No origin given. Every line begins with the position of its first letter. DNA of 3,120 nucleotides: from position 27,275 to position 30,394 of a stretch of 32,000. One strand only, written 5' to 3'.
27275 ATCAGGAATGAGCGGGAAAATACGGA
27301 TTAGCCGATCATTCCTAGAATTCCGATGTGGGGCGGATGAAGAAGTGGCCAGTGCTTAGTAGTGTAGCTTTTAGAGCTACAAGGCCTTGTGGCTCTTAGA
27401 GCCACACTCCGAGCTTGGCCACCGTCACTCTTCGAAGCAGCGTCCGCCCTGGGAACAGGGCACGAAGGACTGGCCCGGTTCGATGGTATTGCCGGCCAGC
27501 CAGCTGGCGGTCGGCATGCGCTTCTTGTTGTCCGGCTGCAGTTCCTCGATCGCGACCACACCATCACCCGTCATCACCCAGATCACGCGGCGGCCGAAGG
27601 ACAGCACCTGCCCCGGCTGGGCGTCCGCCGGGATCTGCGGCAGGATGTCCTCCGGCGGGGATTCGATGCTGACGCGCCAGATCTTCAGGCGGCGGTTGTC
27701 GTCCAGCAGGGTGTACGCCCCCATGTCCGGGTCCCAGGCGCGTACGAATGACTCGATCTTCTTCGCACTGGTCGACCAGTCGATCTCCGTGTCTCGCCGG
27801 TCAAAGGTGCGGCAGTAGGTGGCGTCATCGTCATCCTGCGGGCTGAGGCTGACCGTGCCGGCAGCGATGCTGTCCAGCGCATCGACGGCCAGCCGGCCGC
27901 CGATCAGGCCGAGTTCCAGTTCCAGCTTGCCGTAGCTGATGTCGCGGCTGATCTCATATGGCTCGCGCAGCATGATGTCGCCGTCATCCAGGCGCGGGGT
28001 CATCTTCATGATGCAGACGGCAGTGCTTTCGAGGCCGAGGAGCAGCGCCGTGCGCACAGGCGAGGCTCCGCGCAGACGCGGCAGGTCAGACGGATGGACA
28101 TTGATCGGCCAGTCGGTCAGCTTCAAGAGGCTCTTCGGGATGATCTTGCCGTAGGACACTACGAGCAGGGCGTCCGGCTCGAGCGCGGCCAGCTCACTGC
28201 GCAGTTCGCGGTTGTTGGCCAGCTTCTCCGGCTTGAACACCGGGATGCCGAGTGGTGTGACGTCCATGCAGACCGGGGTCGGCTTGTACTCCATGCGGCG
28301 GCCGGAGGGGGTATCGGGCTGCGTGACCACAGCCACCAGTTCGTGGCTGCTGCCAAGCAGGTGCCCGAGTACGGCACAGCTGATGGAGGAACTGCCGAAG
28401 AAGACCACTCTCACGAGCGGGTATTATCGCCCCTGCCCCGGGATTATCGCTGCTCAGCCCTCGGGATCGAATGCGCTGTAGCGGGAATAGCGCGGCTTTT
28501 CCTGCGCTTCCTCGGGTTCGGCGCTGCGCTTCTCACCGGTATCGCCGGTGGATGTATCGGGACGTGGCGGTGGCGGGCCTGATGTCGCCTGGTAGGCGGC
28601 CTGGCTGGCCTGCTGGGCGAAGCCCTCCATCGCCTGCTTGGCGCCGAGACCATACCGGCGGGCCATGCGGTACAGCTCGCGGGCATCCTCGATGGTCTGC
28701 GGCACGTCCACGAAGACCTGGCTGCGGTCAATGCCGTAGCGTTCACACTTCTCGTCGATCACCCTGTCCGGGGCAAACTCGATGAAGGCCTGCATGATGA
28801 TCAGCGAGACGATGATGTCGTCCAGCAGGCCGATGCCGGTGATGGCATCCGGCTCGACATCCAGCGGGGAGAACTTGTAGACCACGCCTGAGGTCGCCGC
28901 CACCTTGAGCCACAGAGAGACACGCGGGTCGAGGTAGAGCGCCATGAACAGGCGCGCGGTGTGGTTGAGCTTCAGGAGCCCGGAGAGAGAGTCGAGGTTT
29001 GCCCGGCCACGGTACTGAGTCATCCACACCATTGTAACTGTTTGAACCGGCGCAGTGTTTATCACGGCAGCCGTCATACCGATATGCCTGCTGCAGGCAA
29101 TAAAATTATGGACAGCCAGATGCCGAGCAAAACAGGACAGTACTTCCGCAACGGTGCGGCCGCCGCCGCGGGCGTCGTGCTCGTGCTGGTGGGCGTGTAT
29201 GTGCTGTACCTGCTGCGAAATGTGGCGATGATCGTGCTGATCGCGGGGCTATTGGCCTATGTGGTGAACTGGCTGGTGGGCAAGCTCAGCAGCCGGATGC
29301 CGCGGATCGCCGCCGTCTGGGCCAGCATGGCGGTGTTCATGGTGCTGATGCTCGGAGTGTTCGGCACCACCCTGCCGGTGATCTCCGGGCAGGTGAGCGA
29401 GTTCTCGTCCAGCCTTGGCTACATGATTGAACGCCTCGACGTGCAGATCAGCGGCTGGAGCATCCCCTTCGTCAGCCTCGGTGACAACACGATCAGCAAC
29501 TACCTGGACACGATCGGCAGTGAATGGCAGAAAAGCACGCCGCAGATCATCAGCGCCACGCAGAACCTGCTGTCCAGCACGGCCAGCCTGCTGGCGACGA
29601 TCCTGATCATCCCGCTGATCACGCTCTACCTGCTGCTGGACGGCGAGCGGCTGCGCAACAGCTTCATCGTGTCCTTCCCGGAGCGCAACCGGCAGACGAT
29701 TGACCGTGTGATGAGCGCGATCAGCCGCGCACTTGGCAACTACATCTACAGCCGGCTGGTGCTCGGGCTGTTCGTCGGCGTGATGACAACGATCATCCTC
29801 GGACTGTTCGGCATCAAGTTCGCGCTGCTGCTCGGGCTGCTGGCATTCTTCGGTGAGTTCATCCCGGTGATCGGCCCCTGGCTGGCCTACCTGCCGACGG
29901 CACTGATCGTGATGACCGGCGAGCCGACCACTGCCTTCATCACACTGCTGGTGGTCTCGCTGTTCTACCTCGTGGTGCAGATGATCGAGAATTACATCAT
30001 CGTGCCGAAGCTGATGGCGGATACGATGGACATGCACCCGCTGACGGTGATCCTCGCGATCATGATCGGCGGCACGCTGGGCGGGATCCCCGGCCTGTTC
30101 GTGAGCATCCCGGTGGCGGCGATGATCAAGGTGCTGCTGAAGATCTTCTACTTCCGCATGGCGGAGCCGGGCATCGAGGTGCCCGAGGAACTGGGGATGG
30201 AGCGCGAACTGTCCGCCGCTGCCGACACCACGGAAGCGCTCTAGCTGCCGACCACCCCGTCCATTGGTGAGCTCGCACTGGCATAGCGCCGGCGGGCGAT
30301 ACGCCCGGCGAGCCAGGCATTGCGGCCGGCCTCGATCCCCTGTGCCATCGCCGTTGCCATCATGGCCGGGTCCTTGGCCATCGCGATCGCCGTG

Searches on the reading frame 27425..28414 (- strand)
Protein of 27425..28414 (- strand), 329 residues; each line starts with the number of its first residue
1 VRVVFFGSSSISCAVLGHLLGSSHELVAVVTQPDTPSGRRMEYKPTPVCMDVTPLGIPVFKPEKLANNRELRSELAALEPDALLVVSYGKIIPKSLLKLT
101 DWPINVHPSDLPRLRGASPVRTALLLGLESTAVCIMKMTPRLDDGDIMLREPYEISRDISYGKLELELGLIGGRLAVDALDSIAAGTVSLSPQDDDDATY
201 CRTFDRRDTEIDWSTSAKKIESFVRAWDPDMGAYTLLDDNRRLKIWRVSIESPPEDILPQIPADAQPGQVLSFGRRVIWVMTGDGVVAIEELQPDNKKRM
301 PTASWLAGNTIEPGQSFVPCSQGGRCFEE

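Call 35: search_protein_families(library=pfam, max_evalue=0.00001, proteins=[window:27425-28414:-])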
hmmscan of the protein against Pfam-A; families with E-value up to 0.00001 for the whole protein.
window:27425-28414:- (329 aa): 2 families
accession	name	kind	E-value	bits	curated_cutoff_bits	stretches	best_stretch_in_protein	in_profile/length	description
PF00551.24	Formyl_trans_N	-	1.1e-24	87.6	26.1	1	1-165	1-166/181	Formyl transferase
PF02911.23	Formyl_trans_C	-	1.3e-19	70.7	21.1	1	207-309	5-99/100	Formyl transferase, C-terminal domain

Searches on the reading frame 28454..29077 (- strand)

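Call 35: search_protein_families(library=pfam, max_evalue=0.00001, proteins=[window:28454-29077:-])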
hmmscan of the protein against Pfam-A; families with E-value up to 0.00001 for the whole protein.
window:28454-29077:- (207 aa): 1 family
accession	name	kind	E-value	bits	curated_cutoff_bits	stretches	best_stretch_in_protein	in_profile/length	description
PF06803.17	DUF1232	-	2.3e-07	30.9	23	1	58-90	2-34/37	Protein of unknown function (DUF1232)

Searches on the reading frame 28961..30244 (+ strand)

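Call 35: search_protein_families(library=pfam, max_evalue=0.00001, proteins=[window:28961-30244:+])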
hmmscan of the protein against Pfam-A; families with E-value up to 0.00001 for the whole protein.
window:28961-30244:+ (427 aa): 1 family
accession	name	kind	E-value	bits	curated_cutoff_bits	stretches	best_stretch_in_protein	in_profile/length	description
PF01594.21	AI-2E_transport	-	6.6e-61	206.7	34.3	1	71-395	4-325/327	AI-2E family transporter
